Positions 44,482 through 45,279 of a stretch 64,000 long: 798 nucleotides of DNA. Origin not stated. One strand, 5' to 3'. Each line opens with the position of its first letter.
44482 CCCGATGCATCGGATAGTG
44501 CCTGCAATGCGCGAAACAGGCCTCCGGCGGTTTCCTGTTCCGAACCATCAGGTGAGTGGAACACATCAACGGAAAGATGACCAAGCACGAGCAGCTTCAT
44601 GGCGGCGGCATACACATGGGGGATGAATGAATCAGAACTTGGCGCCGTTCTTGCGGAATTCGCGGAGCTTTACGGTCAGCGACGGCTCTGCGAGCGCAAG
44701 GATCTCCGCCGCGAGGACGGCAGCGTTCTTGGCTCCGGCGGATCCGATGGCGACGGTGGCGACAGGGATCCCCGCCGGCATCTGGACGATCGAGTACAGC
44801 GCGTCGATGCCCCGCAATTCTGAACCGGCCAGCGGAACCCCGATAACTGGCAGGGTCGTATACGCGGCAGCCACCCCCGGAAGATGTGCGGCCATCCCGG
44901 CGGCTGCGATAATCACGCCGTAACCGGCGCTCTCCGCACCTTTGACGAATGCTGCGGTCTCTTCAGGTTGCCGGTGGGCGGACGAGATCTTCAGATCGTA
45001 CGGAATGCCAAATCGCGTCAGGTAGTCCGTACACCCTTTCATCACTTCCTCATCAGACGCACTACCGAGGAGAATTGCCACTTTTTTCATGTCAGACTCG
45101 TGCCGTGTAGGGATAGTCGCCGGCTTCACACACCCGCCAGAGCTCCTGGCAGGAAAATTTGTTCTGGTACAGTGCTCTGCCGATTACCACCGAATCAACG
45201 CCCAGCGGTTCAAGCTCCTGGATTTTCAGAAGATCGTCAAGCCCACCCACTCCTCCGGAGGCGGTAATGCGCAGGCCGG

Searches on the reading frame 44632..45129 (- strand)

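Call 55: search_protein_families(library=pfam, proteins=[window:44632-45129:-], max_evalue=0.001)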
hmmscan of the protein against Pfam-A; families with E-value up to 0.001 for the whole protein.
window:44632-45129:- (165 aa): 1 family
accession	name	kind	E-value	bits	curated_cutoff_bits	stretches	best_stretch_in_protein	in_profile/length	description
PF00731.26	AIRC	-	3.2e-59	199.2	30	1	16-161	1-144/148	AIR carboxylase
